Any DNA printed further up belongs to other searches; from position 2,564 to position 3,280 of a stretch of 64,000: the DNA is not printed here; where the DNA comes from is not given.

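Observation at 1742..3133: Membrane-anchored TPR protein fused to a C-terminal Mrr-like restriction-endonuclease domain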

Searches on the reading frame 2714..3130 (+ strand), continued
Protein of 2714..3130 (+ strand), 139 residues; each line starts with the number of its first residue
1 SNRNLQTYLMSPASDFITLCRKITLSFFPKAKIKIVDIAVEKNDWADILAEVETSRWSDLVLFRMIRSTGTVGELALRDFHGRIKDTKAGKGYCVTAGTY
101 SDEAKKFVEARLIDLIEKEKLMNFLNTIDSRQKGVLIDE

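Call 43: list_cluster_members(proteins=[P0263, P0267, P0271, P0277, P0280, P0294, P0308, P0314, P0319, P0334])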
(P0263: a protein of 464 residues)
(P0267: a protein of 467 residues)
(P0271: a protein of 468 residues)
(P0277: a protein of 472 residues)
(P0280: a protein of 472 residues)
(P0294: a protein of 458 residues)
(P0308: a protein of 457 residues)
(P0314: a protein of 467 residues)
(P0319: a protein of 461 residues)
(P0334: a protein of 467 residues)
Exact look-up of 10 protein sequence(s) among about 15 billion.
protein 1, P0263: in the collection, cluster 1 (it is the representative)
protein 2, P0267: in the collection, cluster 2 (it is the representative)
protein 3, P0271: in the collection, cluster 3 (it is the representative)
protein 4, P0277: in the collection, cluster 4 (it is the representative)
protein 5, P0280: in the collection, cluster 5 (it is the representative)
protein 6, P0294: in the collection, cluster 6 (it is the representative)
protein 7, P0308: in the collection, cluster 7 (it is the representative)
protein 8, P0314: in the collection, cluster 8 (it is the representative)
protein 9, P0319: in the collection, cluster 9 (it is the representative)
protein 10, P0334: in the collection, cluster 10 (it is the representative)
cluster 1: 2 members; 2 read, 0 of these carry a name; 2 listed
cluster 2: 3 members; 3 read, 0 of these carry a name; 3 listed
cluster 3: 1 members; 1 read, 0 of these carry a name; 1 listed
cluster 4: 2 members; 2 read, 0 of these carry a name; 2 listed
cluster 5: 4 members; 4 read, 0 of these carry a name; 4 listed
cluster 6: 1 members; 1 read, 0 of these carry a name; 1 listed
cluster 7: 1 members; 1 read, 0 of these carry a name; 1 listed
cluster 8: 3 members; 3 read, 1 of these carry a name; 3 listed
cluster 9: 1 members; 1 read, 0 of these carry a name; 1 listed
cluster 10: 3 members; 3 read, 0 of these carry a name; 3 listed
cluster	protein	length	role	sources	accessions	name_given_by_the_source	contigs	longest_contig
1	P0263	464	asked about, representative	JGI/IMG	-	-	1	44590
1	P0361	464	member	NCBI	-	-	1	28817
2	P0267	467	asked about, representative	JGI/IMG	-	-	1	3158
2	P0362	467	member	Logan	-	-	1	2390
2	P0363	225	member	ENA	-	-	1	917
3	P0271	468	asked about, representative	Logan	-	-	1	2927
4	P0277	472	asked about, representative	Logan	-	-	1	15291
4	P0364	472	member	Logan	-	-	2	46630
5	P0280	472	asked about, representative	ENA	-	-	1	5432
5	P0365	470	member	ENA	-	-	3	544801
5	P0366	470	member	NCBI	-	-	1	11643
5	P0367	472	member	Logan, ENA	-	-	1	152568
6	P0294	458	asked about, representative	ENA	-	-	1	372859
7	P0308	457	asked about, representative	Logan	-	-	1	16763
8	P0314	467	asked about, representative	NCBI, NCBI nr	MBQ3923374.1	MAG: restriction endonuclease [Spirochaetales bacterium] | restriction endonuclease [Spirochaetales bacterium]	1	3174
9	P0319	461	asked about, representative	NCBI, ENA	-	-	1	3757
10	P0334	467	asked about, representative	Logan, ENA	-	-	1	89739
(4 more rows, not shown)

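Call 44: search_protein_families(library=pfam, proteins=[P0341, window:2714-3130:+], max_evalue=1)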
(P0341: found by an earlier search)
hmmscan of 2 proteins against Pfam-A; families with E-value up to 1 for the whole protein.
P0341 (460 aa): 18 families
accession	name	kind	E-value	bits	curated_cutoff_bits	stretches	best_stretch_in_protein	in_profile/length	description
PF23914.1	TPR_CcmH_CycH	-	1.8e-10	41.3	42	2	108-203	55-153/158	Cytochrome c-type biogenesis protein H TPR domain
PF00515.34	TPR_1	-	5.5e-10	39.1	27.8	2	280-311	3-34/34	Tetratricopeptide repeat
PF07719.23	TPR_2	-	1.4e-09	37.8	27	2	279-311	2-34/34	Tetratricopeptide repeat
PF12895.13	ANAPC3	-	3.9e-09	37.1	27.2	1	120-195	6-80/82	Anaphase-promoting complex, cyclosome, subunit 3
PF14559.12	TPR_19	-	6.6e-09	36.4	25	1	148-213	2-67/68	Tetratricopeptide repeat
PF13174.12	TPR_6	-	1.6e-05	25.7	26.3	0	138-163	1-26/33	Tetratricopeptide repeat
PF13428.12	TPR_14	-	2.9e-05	24.8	23.5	0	173-213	3-43/44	Tetratricopeptide repeat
PF13424.12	TPR_12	-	6.4e-05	23.5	30.1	0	280-308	47-75/77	Tetratricopeptide repeat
PF13414.12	TPR_11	-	0.00081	19.5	26.8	1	121-150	12-41/42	TPR repeat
PF13181.12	TPR_8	-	0.00099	19.5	25.7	1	279-311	2-34/34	Tetratricopeptide repeat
PF13432.12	TPR_16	-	0.0011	19.9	32.7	1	115-162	9-56/65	Tetratricopeptide repeat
PF13429.12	TPR_15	-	0.0078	16.1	26.2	1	107-227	150-270/280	Tetratricopeptide repeat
PF14561.12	TPR_20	-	0.026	15.3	25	0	122-170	7-55/90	Tetratricopeptide repeat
PF22788.2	COP9_hel_rpt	-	0.027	14.4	27.2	1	255-303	142-190/232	COP9 signalosome complex subunit 3, N-terminal helical repeats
PF22890.2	TPR_EMC2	-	0.056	14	27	0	54-159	13-108/145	EMC2 TPR-like repeat domain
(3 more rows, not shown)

window:2714-3130:+ (139 aa): 2 families
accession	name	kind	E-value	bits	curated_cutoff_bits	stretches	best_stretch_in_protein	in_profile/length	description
PF04471.18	Mrr_cat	-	4.5e-09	36.9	21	1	59-124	48-114/115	Restriction endonuclease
PF22722.2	NA-iREase1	-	8e-05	23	27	1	39-115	20-98/106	NACHT-associated inactive Restriction Endonuclease 1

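Call 68: list_cluster_members(proteins=[P0203, P0211, P0221, P0225, P0233, P0240, P0248, P0257, P0290, P0298])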
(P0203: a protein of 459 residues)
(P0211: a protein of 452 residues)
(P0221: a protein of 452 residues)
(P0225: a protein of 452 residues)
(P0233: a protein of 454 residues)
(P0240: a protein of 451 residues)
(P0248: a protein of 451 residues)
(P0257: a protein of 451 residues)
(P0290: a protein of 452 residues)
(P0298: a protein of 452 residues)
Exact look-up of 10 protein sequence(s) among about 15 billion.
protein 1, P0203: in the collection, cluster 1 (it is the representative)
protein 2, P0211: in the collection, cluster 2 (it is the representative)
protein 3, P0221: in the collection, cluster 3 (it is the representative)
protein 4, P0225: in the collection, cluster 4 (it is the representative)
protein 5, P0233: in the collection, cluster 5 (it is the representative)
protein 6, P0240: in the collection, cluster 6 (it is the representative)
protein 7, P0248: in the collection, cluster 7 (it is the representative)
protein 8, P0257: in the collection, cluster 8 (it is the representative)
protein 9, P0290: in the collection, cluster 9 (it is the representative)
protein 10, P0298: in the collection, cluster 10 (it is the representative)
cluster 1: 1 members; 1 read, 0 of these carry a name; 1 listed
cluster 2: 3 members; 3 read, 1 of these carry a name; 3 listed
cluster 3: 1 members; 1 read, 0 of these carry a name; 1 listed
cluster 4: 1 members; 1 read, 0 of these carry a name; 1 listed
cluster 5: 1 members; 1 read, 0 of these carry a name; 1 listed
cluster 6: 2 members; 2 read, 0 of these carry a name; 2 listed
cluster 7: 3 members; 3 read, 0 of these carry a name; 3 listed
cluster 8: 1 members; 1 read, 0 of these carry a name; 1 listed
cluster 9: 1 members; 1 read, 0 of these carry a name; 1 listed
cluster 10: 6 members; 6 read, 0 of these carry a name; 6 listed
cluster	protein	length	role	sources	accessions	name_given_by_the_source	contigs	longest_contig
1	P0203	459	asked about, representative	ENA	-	-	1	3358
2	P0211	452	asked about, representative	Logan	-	-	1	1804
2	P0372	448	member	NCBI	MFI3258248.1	MAG: tetratricopeptide repeat protein [Spirochaetales bacterium]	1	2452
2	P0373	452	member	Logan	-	-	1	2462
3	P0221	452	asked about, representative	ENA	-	-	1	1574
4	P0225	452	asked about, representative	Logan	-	-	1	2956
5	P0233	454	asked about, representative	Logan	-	-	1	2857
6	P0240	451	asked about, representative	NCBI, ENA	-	-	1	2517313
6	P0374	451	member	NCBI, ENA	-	-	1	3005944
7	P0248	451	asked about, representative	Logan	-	-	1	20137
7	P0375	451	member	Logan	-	-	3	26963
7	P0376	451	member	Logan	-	-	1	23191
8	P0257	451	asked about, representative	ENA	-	-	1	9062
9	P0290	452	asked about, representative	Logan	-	-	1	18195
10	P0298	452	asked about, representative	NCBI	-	-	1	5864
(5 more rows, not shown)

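Call 69: find_encoding_contigs(protein=P0240, flank=7000, max_places=1)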
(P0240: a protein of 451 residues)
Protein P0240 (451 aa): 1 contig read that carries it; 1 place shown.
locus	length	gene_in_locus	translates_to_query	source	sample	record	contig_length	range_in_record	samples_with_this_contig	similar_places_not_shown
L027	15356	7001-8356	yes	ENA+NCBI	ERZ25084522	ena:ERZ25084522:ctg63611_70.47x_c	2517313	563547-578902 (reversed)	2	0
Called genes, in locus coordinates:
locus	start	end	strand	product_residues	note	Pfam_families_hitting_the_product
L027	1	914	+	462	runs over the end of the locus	PF00520:Ion_trans, PF07885:Ion_trans_2, PF00027:cNMP_binding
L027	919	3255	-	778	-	PF17854:FtsK_alpha, PF01580:FtsK_SpoIIIE, PF09397:FtsK_gamma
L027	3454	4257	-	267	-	PF02673:BacA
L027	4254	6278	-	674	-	PF01464:SLT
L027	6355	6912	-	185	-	-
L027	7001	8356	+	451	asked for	PF13371:TPR_9 (faint), PF13428:TPR_14 (faint), PF23914:TPR_CcmH_CycH (faint), PF25063:ARM_TT21_C (faint), PF12895:ANAPC3, PF13432:TPR_16 (weak), PF00515:TPR_1 (weak), PF14559:TPR_19 (weak), +6 more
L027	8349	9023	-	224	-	PF02527:GidB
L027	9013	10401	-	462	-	PF10396:TrmE_N, PF12631:MnmE_helical, PF01926:MMR_HSR1, PF02421:FeoB_N (weak)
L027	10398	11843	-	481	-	-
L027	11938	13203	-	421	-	PF01546:Peptidase_M20, PF07687:M20_dimer (weak)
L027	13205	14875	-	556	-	PF00999:Na_H_Exchanger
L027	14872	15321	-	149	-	PF00359:PTS_EIIA_2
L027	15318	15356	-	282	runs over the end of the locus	PF01790:LGT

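Call 70: find_encoding_contigs(protein=P0294, flank=7000, max_places=1)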
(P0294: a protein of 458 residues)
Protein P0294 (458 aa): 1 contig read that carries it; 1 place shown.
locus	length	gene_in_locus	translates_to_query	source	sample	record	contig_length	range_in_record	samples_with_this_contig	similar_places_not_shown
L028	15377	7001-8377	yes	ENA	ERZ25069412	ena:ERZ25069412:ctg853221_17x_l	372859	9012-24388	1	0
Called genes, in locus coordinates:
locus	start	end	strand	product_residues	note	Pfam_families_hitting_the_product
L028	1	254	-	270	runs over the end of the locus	PF16561:AMPK1_CBM (weak)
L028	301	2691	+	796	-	PF13424:TPR_12 (faint), PF13428:TPR_14 (faint), PF13432:TPR_16 (faint)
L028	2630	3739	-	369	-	PF01063:Aminotran_4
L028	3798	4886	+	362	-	PF00483:NTP_transferase, PF12804:NTP_transf_3 (faint), PF22640:ManC_GMP_beta-helix (weak)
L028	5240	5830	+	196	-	PF20362:DUF6657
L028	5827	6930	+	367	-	PF01926:MMR_HSR1, PF02421:FeoB_N, PF06071:YchF-GTPase_C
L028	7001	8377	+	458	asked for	PF13428:TPR_14 (faint), PF13432:TPR_16 (faint), PF25058:ARM_TT21 (faint), PF07719:TPR_2 (faint), PF12895:ANAPC3 (faint), PF25063:ARM_TT21_C, PF14559:TPR_19 (weak), PF04471:Mrr_cat (weak), +6 more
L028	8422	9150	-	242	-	PF02527:GidB, PF13847:Methyltransf_31 (weak)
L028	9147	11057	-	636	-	PF01134:GIDA, PF12831:FAD_oxidored (weak), PF21680:GIDA_C_1st, PF13932:SAM_GIDA_C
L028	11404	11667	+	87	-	PF05154:TM2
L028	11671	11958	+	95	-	-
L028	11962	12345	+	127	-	-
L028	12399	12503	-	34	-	-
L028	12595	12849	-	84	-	-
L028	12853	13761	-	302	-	-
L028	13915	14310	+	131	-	-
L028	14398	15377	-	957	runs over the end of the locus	PF03477:ATP-cone, PF00317:Ribonuc_red_lgN, PF02867:Ribonuc_red_lgC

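Call 71: find_encoding_contigs(protein=P0365, flank=7000, max_places=1)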
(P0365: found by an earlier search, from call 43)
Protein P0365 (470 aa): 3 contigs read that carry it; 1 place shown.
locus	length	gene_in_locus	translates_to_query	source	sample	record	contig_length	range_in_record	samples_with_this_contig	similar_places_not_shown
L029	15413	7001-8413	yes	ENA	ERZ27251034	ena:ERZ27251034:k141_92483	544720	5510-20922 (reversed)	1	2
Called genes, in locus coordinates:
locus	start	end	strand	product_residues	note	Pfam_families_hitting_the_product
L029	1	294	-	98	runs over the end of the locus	PF15919:HicB_lk_antitox, PF15970:HicB-like_2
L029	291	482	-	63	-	PF07927:HicA_toxin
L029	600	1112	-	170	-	-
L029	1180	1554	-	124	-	-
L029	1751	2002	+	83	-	-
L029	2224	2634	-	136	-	-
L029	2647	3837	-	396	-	PF00589:Phage_integrase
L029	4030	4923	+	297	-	PF00293:NUDIX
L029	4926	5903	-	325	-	PF01207:Dus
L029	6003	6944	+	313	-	PF07238:PilZ (weak)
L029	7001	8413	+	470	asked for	PF13428:TPR_14 (faint), PF23914:TPR_CcmH_CycH (faint), PF12895:ANAPC3 (faint), PF13424:TPR_12 (faint), PF13432:TPR_16 (faint), PF14559:TPR_19 (faint), PF25063:ARM_TT21_C, PF04471:Mrr_cat, +4 more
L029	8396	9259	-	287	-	PF27332:TP_0781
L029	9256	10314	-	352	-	-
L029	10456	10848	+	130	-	PF00383:dCMP_cyt_deam_1, PF08211:dCMP_cyt_deam_2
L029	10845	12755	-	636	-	PF02518:HATPase_c, PF00204:DNA_gyraseB, PF01751:Toprim, PF00986:DNA_gyraseB_C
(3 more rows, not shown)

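Call 76: search_protein_families(library=pfam, proteins=[P0209, P0265, P0269, P0295, P0303, P0330, P0307], max_evalue=0.001)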
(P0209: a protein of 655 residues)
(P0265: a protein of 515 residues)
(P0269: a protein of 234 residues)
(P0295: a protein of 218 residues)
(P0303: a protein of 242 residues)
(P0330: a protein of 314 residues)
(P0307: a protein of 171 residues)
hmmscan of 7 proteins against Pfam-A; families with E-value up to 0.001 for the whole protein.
P0209 (655 aa): 12 families
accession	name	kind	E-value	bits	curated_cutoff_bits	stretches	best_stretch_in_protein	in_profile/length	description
PF13432.12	TPR_16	-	1.9e-14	54.2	32.7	0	306-367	4-65/65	Tetratricopeptide repeat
PF14559.12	TPR_19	-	3.8e-14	53.2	25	1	381-429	5-53/68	Tetratricopeptide repeat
PF13424.12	TPR_12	-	9.1e-12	45.4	30.1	0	372-424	8-68/77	Tetratricopeptide repeat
PF13428.12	TPR_14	-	3.3e-10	40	23.5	0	372-409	6-43/44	Tetratricopeptide repeat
PF07719.23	TPR_2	-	1.8e-09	37.4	27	0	334-366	2-34/34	Tetratricopeptide repeat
PF13174.12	TPR_6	-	3.6e-07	30.8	26.3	0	265-289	6-30/33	Tetratricopeptide repeat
PF00515.34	TPR_1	-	8.7e-07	28.9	27.8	0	338-366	6-34/34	Tetratricopeptide repeat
PF04471.18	Mrr_cat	-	1.8e-06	28.5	21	1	563-644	33-114/115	Restriction endonuclease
PF12895.13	ANAPC3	-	2.4e-06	28.2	27.2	1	347-424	3-79/82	Anaphase-promoting complex, cyclosome, subunit 3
PF22722.2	NA-iREase1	-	1.8e-05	25.1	27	1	560-629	21-89/106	NACHT-associated inactive Restriction Endonuclease 1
PF14561.12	TPR_20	-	0.00059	20.6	25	0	243-278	6-41/90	Tetratricopeptide repeat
PF23914.1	TPR_CcmH_CycH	-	0.00063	20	42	0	339-427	56-147/158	Cytochrome c-type biogenesis protein H TPR domain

P0265 (515 aa): 13 families
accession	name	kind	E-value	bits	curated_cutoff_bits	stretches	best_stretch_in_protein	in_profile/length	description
PF14559.12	TPR_19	-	1.3e-19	70.7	25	1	150-200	5-55/68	Tetratricopeptide repeat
PF07719.23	TPR_2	-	1.2e-17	62.9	27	1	137-169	2-34/34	Tetratricopeptide repeat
PF13432.12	TPR_16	-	8.7e-14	52.1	32.7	1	108-169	3-64/65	Tetratricopeptide repeat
PF00515.34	TPR_1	-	1.5e-12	47.2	27.8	2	140-169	5-34/34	Tetratricopeptide repeat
PF13424.12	TPR_12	-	1e-11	45.3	30.1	0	141-194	8-69/77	Tetratricopeptide repeat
PF13181.12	TPR_8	-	1.5e-09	37.7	25.7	1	137-168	2-33/34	Tetratricopeptide repeat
PF13428.12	TPR_14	-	8.6e-09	35.7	23.5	0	138-176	3-41/44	Tetratricopeptide repeat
PF12895.13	ANAPC3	-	2.7e-08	34.4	27.2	0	152-219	5-71/82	Anaphase-promoting complex, cyclosome, subunit 3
PF23914.1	TPR_CcmH_CycH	-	6.6e-08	33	42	1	115-230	32-147/158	Cytochrome c-type biogenesis protein H TPR domain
PF13174.12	TPR_6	-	2e-06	28.5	26.3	0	176-199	6-29/33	Tetratricopeptide repeat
PF04471.18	Mrr_cat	-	5.6e-06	26.9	21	1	386-450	49-114/115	Restriction endonuclease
PF14561.12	TPR_20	-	1.1e-05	26.1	25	0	49-83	8-42/90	Tetratricopeptide repeat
PF13176.12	TPR_7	-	0.00035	20.9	27.9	0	139-169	2-34/36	Tetratricopeptide repeat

P0269 (234 aa): 1 family
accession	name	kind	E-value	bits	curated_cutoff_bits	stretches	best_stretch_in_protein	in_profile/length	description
PF04471.18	Mrr_cat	-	1e-06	29.2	21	1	100-171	41-114/115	Restriction endonuclease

P0295 (218 aa): 1 family
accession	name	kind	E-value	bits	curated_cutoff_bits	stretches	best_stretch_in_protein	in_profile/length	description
PF04471.18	Mrr_cat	-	0.00037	21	21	1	21-138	6-114/115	Restriction endonuclease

P0303 (242 aa): 1 family
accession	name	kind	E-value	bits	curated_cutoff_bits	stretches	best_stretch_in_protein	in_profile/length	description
PF04471.18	Mrr_cat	-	1.5e-06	28.7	21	1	32-127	8-99/115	Restriction endonuclease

P0330 (314 aa): 20 families
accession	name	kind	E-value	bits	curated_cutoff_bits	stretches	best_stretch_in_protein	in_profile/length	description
PF07719.23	TPR_2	-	2.3e-24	83.9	27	3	28-53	2-27/34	Tetratricopeptide repeat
PF00515.34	TPR_1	-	1.8e-18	65.9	27.8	1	28-53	2-27/34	Tetratricopeptide repeat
PF04471.18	Mrr_cat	-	6.6e-17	62.1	21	1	162-267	6-115/115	Restriction endonuclease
PF13424.12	TPR_12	-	3.3e-14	53.3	30.1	2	66-123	8-66/77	Tetratricopeptide repeat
PF13432.12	TPR_16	-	1.4e-13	51.4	32.7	1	8-55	12-60/65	Tetratricopeptide repeat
PF13174.12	TPR_6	-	3e-13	49.9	26.3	0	104-134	2-32/33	Tetratricopeptide repeat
PF14559.12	TPR_19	-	7.1e-13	49.1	25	1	7-54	5-52/68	Tetratricopeptide repeat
PF13428.12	TPR_14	-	9.5e-11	41.7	23.5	0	29-58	3-33/44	Tetratricopeptide repeat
PF12895.13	ANAPC3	-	5.5e-10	39.8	27.2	1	18-86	14-81/82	Anaphase-promoting complex, cyclosome, subunit 3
PF13431.12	TPR_17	-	5.8e-10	39.1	24.4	1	16-48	2-34/34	Tetratricopeptide repeat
PF22722.2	NA-iREase1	-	2.2e-09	37.7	27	1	166-259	2-100/106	NACHT-associated inactive Restriction Endonuclease 1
PF13181.12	TPR_8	-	1.4e-07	31.6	25.7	0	31-53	5-27/34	Tetratricopeptide repeat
PF13176.12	TPR_7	-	3.6e-07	30.2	27.9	0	67-94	5-32/36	Tetratricopeptide repeat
PF13414.12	TPR_11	-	5.4e-07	29.6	26.8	1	10-40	11-41/42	TPR repeat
PF25063.1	ARM_TT21_C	-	9.9e-07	29.3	35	0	7-71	109-174/209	Tetratricopeptide repeat protein 21 C-terminal ARM domain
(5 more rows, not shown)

P0307 (171 aa): 0 families

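Call 81: search_dna_similar(query=window:2714-3130:+, collection=plasmids, mode=protein, max_evalue=0.001, max_rows=10)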
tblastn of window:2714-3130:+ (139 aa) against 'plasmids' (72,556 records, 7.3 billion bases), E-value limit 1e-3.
No match.

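Call 82: search_dna_similar(query=window:2714-3130:+, collection=phages, mode=protein, max_evalue=0.001, max_rows=10)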
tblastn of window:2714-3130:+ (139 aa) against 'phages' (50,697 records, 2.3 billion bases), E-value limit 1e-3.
No match.
